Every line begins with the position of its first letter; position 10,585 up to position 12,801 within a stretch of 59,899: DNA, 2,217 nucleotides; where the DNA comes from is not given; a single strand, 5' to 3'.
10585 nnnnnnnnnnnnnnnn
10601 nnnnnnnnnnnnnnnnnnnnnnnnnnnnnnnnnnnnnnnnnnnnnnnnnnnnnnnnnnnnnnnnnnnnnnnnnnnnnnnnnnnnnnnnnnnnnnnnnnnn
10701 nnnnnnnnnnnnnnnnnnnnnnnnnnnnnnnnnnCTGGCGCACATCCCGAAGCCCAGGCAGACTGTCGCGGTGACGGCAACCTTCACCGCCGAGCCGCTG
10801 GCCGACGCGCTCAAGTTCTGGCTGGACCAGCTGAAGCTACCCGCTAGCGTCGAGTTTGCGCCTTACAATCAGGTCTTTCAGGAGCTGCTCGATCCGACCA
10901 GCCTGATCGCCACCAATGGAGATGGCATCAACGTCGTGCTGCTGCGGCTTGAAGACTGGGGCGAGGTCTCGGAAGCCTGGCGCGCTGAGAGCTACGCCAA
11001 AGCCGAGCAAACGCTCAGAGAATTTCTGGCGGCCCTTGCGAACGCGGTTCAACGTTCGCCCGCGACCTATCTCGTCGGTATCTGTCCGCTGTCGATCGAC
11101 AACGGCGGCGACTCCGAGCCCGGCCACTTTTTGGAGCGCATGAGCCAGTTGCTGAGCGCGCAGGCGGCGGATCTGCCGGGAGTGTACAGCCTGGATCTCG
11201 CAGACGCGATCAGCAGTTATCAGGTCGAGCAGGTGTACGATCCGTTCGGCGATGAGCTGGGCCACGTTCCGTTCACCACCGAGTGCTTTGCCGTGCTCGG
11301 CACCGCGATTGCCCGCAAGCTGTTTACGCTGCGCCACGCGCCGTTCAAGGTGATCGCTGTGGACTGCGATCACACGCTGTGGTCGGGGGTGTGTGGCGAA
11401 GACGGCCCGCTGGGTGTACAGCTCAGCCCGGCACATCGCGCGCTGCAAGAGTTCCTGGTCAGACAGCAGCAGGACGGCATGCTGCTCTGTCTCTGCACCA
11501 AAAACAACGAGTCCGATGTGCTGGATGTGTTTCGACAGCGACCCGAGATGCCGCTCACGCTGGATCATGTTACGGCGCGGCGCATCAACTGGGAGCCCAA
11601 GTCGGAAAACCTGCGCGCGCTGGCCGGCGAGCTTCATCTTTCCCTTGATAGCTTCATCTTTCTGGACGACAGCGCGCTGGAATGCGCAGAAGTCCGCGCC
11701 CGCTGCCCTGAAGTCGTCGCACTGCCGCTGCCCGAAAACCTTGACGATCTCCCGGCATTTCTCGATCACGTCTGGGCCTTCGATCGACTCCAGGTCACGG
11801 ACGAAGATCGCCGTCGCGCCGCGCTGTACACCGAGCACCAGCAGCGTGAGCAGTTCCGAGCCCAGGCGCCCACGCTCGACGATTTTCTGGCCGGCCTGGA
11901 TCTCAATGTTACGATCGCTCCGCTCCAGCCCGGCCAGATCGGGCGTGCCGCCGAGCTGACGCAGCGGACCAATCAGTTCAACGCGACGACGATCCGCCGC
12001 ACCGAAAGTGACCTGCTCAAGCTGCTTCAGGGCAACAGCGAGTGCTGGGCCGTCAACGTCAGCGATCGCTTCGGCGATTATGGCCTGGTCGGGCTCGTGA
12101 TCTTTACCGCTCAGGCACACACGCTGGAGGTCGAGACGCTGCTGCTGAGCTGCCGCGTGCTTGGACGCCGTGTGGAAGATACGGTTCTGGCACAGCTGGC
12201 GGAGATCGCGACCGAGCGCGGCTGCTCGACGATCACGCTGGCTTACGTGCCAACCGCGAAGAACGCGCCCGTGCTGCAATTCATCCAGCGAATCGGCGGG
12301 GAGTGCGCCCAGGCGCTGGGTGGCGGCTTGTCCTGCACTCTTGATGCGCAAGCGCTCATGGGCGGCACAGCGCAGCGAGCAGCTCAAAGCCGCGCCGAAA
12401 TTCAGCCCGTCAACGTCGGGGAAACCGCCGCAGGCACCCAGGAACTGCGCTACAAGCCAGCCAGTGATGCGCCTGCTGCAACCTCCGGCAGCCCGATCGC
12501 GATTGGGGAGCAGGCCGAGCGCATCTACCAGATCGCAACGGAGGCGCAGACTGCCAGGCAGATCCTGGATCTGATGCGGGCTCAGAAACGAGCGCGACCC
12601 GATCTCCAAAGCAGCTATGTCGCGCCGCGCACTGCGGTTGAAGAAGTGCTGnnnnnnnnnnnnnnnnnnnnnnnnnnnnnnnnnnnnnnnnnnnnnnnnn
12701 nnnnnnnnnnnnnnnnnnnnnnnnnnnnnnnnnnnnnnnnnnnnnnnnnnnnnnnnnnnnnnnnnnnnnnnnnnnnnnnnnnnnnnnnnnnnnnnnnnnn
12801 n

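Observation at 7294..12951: Single-polypeptide FAAL-ACP-C-FkbH-PCP starter predicted to build an O-acyl-glycerate cap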

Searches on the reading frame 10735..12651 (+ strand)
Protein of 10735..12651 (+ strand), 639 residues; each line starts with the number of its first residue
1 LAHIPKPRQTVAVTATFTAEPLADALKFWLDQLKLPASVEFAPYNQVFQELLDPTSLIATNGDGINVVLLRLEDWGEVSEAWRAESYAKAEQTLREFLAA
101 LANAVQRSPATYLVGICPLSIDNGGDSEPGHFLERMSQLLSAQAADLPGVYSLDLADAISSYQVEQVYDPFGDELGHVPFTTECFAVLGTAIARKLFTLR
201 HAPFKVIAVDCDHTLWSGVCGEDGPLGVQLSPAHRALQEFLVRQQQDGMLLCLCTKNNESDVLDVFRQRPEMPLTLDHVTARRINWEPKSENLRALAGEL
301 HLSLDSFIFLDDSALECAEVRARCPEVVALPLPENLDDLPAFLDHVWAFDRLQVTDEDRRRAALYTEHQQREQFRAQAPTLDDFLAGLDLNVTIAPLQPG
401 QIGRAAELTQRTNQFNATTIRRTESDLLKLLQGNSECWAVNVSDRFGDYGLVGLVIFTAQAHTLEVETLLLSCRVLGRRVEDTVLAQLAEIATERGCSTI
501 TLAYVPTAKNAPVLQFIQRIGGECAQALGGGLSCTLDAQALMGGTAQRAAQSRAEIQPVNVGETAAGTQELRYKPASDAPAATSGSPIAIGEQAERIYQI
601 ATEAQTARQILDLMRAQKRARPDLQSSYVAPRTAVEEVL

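Call 27: search_solved_structures(query=window:10735-12651:+, max_evalue=0.01, show_alignments=2)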
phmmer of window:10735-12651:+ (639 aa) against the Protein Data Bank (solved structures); distinct sequences matched with E-value up to 0.01: 1.
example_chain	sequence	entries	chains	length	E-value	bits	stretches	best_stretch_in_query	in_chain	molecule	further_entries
3slr_A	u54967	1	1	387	9.6e-24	87.2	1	204-345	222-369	uncharacterized protein BF1531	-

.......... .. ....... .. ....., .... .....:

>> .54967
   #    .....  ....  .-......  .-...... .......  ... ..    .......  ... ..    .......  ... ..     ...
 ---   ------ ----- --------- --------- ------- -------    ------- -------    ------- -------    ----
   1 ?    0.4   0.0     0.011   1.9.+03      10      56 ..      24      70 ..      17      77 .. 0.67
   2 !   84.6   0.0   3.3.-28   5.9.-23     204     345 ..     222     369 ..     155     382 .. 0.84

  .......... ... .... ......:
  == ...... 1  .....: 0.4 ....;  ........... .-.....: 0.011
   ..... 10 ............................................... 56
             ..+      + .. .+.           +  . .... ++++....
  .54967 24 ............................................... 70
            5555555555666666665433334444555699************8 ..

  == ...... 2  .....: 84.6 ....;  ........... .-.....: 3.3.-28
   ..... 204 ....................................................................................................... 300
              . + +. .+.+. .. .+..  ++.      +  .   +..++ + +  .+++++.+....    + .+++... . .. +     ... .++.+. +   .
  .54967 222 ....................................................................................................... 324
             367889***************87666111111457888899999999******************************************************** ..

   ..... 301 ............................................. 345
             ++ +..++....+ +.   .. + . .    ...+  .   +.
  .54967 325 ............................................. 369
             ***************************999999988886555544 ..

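Call 35: find_related_loci(query=A1, collection=genome_contigs, flank=10000)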
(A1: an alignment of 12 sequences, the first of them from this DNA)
Query A1 (535 aa) in genome_contigs; peptide patterns used: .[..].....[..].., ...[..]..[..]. (x = any residue, [..] = any of these).
598 stretches matched a pattern (row limit reached: there are more); 511 encode a relative of the query (tblastn E <= 1e-3); the best 80 are kept; 80 distinct loci.
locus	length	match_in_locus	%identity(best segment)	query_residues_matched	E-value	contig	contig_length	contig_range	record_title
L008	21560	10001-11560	50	1-519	0e+0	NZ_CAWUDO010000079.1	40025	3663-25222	Nostoc sp. CCY 9925 isolate Nostoc CCY 9925 NODE_79_length_40025_cov_121.306830, whole genome shotgun sequence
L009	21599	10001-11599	50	2-528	5e-178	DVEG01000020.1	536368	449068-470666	MAG TPA_asm: Oscillatoriaceae cyanobacterium M7585_C2015_266 k141_356184_length_536368_cov_75.1390, whole genome shotgun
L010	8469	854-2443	50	5-527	2e-177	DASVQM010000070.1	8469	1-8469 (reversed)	MAG TPA_asm: Pyrinomonadaceae bacterium isolate SMAG_U3208 k141_363101, whole genome shotgun sequence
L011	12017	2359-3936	50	5-527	8e-177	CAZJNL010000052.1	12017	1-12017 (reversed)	MAG TPA_asm: uncultured Oscillatoria sp. isolate SRP220891_co5_255 genome assembly, contig: NODE_3876_length_12017_cov_6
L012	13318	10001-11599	51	1-534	1e-175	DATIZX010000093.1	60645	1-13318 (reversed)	MAG TPA_asm: Verrucomicrobiia bacterium isolate SMAG_U15312 k141_220794, whole genome shotgun sequence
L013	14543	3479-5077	49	4-535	3e-175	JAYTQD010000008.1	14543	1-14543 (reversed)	MAG: Acidobacteriaceae bacterium isolate GFS_4547 GFS_4547_7, whole genome shotgun sequence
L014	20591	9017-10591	52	4-527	2e-173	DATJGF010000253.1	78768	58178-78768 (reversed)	MAG TPA_asm: Candidatus Limnocylindrales bacterium isolate SMAG_U15479 k141_7329987, whole genome shotgun sequence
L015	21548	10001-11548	53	4-522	4e-173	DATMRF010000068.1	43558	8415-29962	MAG TPA_asm: Candidatus Acidoferrum sp. isolate SMAG_U12948 k141_1352526, whole genome shotgun sequence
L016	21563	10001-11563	50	4-518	5e-173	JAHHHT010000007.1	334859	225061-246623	MAG: Oscillatoria princeps RMCB-10 scaffold_40_c1, whole genome shotgun sequence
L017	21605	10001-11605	50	2-535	2e-172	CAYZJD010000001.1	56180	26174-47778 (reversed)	MAG TPA_asm: uncultured Solibacteraceae bacterium isolate SRP231805_co3_301 genome assembly, contig: NODE_143_length_561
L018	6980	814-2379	51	7-528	9e-173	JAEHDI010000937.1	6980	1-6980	MAG: Bryobacterales bacterium isolate EFPC_158 k127_15947129, whole genome shotgun sequence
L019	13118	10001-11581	50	4-528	1e-171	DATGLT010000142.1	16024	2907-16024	MAG TPA_asm: Verrucomicrobiia bacterium isolate SMAG_U9893 k141_90797, whole genome shotgun sequence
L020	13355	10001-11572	52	16-532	1e-170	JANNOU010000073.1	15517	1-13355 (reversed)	MAG: Leptolyngbya sp. SOY_34_metabat_272 SOY_34_k141_1242074, whole genome shotgun sequence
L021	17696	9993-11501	50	7-513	5e-170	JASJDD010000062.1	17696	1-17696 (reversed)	MAG: Crocosphaera sp. isolate MO_167.B6 MO_167.c_2210, whole genome shotgun sequence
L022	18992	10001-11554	51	2-519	5e-170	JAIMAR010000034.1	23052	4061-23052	MAG: Bryobacteraceae bacterium isolate HOT.MAX.089 Contig34, whole genome shotgun sequence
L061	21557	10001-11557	48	1-518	5e-157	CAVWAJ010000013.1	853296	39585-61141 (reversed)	MAG: Terriglobia bacterium isolate MFD03726.bin.1.222 genome assembly, contig: contig_28356, whole genome shotgun sequen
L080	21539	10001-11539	49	4-518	2e-153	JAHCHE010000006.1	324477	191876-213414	MAG: Bryobacteraceae bacterium isolate TGS_ACI2 ACI2_6, whole genome shotgun sequence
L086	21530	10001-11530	48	1-517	8e-152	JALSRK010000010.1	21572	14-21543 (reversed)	MAG: Solibacteraceae bacterium isolate 356-308_metabat1_scaf2bin.066 356-308_scaffold_1374_c1, whole genome shotgun sequ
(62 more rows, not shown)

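Call 56: search_protein_families(library=pfam, proteins=[L086:3411-4517:+, L086:4456-5808:+, L086:5489-6442:+, L086:12198-13517:+, L086:13548-15614:+, L086:15614-16519:+, L086:16840-17586:-, L086:18375-19079:-, L086:19210-20346:-, L086:20399-21445:-], max_evalue=0.001)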
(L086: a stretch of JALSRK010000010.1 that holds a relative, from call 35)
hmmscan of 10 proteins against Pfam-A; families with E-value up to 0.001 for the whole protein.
L086:3411-4517:+ (368 aa): 0 families

L086:4456-5808:+ (450 aa): 0 families

L086:5489-6442:+ (317 aa): 0 families

L086:12198-13517:+ (439 aa): 5 families
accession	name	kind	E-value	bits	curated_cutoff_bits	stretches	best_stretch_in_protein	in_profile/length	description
PF00534.26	Glycos_transf_1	-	2.8e-12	46.9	26.4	1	248-311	64-129/172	Glycosyl transferases group 1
PF13692.12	Glyco_trans_1_4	-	5.8e-12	46.5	27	1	241-315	40-118/142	Glycosyl transferases group 1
PF13439.12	Glyco_transf_4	-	1.5e-11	45.1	28.5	1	16-193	2-166/170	Glycosyltransferase Family 4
PF20706.3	GT4-conflict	-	8.7e-11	41.9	26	1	266-374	274-371/385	Family 4 Glycosyltransferase in conflict systems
PF13579.12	Glyco_trans_4_4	-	9.6e-09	36.2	29.7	1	16-190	1-155/158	Glycosyl transferase 4-like domain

L086:13548-15614:+ (688 aa): 7 families
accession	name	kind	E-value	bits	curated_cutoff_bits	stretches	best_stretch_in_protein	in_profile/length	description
PF00975.26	Thioesterase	-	1.7e-45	156.4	26.4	1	455-678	2-224/226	Thioesterase domain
PF13692.12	Glyco_trans_1_4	-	2e-12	48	27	1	241-305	47-118/142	Glycosyl transferases group 1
PF00534.26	Glycos_transf_1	-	4.4e-09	36.5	26.4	1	244-304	70-129/172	Glycosyl transferases group 1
PF12697.13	Abhydrolase_6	-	6.9e-08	33.9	26.3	1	464-666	7-208/217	Alpha/beta hydrolase family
PF13439.12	Glyco_transf_4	-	1.2e-05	25.8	28.5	1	15-179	1-156/170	Glycosyltransferase Family 4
PF20706.3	GT4-conflict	-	2.6e-05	23.8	26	1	258-365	273-369/385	Family 4 Glycosyltransferase in conflict systems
PF00561.26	Abhydrolase_1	-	0.00013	22.2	25.8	0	491-555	41-102/245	alpha/beta hydrolase fold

L086:15614-16519:+ (301 aa): 0 families

L086:16840-17586:- (248 aa): 3 families
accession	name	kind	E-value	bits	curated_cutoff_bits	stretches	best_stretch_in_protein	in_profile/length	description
PF00398.26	RrnaAD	-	6.1e-61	206.3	24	1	3-218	6-229/263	Ribosomal RNA adenine dimethylase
PF13649.12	Methyltransf_25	-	6.4e-07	30.4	27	1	31-113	1-87/97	Methyltransferase domain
PF08241.18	Methyltransf_11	-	5.5e-05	24.2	21.2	1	32-88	1-57/95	Methyltransferase domain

L086:18375-19079:- (234 aa): 4 families
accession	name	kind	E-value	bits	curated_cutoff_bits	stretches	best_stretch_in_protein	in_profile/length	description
PF04542.20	Sigma70_r2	-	1.3e-15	57.3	24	1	46-109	1-66/71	Sigma-70 region 2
PF08281.18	Sigma70_r4_2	-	1.5e-15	57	25.7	1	157-208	3-54/54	Sigma-70, region 4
PF04545.22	Sigma70_r4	-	6.2e-11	42.1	24.1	1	161-210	1-50/50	Sigma-70, region 4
PF07638.17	Sigma70_ECF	-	2.8e-05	24.5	21.1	1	160-213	131-184/185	ECF sigma factor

L086:19210-20346:- (378 aa): 6 families
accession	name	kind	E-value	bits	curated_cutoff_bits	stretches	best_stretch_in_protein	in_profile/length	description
PF00534.26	Glycos_transf_1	-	1.2e-35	123.1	26.4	1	187-342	12-171/172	Glycosyl transferases group 1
PF13439.12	Glyco_transf_4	-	1.1e-31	110.5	28.5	1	11-178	1-169/170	Glycosyltransferase Family 4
PF13692.12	Glyco_trans_1_4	-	5.5e-31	108.2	27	1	190-329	1-142/142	Glycosyl transferases group 1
PF13579.12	Glyco_trans_4_4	-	1.8e-19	71.1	29.7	1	12-173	1-157/158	Glycosyl transferase 4-like domain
PF13477.12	Glyco_trans_4_2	-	1.5e-11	45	23.4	1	20-149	15-137/139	Glycosyl transferase 4-like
PF20706.3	GT4-conflict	-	1.5e-11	44.4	26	1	204-309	213-327/385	Family 4 Glycosyltransferase in conflict systems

L086:20399-21445:- (348 aa): 3 families
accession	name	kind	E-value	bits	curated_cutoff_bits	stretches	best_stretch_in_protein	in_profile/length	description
PF04041.19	Glyco_hydro_130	-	1.6e-15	57.4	26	1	142-225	57-138/320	beta-1,4-mannooligosaccharide phosphorylase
PF00251.26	Glyco_hydro_32N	-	1.1e-08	35.4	22.1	1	152-287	39-173/307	Glycosyl hydrolases family 32 N-terminal domain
PF04616.20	Glyco_hydro_43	-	3.5e-06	27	32.2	0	187-279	12-102/288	Glycosyl hydrolases family 43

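Call 71: predict_structure(alignment_id=A1)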
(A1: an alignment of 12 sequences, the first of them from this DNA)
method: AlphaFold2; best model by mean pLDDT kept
length: 535 residues; sequences in the alignment: 12
mean_pLDDT: 84.0   pTM: 0.52
mean pLDDT of the five models: 84.0, 83.5, 81.2, 80.6, 79.1
residues with pLDDT >= 90: 179; 70-90: 297; 50-70: 50; < 50: 9
segments of 3 or more residues with pLDDT < 50: 344-347
pLDDT, mean of each block of 10 residues (from residue 1): 77 89 79 87 89 90 90 64 86 93 87 72 75 87 85 78 74 77 86 72 91 92 91 90 85 93 92 90 94 85 89 92 86 80 53 65 74 80 86 88 80 84 88 91 86 92 84 76 91 92 84 86 83 89
secondary structure, 60 per line:
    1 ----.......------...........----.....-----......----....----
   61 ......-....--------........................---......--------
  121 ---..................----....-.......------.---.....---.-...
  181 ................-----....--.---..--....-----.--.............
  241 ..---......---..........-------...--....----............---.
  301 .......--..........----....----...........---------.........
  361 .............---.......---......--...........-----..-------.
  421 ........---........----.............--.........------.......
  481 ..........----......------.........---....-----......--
elements in order: E5-11 H18-28 E33-37 H43-48 H53-56 E61-66 H68-71 H80-103 E107-112 H124-141 E146-149 H151-157 H168-172 H178-196 E202-205 H216-219 H228-242 E246-251 H255-264 E277-280 H285-296 E303-307 H310-319 E324-327 H332-342 H352-373 H377-383 E387-392 H395-405 H420-428 E432-439 E444-456 E459-467 H474-490 E495-500 H507-515 E519-522 E528-533

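Call 73: fold_search(model_id=the predicted structure, library=pdb)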
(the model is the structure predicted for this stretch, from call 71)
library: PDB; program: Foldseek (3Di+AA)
matches with E <= 10: 1485; with E <= 0.001: 293
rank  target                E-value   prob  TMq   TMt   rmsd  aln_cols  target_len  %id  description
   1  3slr                  2.6e-21  1.00  0.57  0.79   3.3       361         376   22  Crystal structure of N-terminal part of the protein BF1531 from Bacteroides fragilis containing phosphatase domain compl (released 2011-07-20)
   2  9isq_A                7.4e-07  1.00  0.22  0.15  26.6       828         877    9  Apo-state E.coli PatZ (released 2025-06-04)
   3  4ua3_A                9.2e-07  1.00  0.22  0.54   7.1       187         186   18  Crystal structure of selenomethionine labeled SpNatD (released 2015-01-28)
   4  4ua3_B                1.3e-06  1.00  0.22  0.54  11.7       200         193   16  Crystal structure of selenomethionine labeled SpNatD (released 2015-01-28)
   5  9mto_B                1.9e-06  1.00  0.22  0.76   3.9       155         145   16  Crystal structure of acetyltransferase CBU0801 from Coxiella burnetii (released 2025-01-22)
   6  9mto_A                1.9e-06  1.00  0.22  0.73   4.2       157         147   15  Crystal structure of acetyltransferase CBU0801 from Coxiella burnetii (released 2025-01-22)
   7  4mj8_B                3.5e-06  1.00  0.22  0.63   4.5       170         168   14  Crystal structure of spermidine N-acetyltransferase from Vibrio cholerae in complex with polyamine (released 2013-09-25)
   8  2cnm_A                3.9e-06  1.00  0.22  0.70   4.5       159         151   14  RimI - Ribosomal S18 N-alpha-protein acetyltransferase in complex with a bisubstrate inhibitor (Cterm-Arg-Arg-Phe-Tyr- (released 2007-05-22)
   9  6e1x_C                3.9e-06  1.00  0.22  0.59   4.6       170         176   14  Crystal structure of product-bound complex of spermidine/spermine N-acetyltransferase SpeG (released 2019-07-10)
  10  3f0a                  5.7e-06  1.00  0.23  0.71   3.8       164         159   13  Structure of a putative n-acetyltransferase (ta0374) in complex with acetyl-coa from thermoplasma acidophilum (released 2008-11-11)
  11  1tiq_B                5.7e-06  1.00  0.23  0.68   3.5       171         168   16  Crystal Structure of an Acetyltransferase (PaiA) in complex with CoA and DTT from Bacillus subtilis, Northeast Structu (released 2004-07-13)
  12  5cnp_D                5.7e-06  1.00  0.22  0.59   4.4       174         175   14  X-ray crystal structure of Spermidine n1-acetyltransferase from Vibrio cholerae. (released 2015-07-29)
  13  3eo4_C                7.8e-06  1.00  0.25  0.76   3.4       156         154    9  The crystal structure of a domain from Methanocaldococcus jannaschii DSM 2661 (released 2008-10-14)
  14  4avb_A                8.2e-06  1.00  0.22  0.34  14.3       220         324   13  Crystal structure of protein lysine acetyltransferase Rv0998 in complex with acetyl CoA and cAMP (released 2012-07-11)
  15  3eo4_B                9.2e-06  1.00  0.24  0.75   3.5       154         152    8  The crystal structure of a domain from Methanocaldococcus jannaschii DSM 2661 (released 2008-10-14)
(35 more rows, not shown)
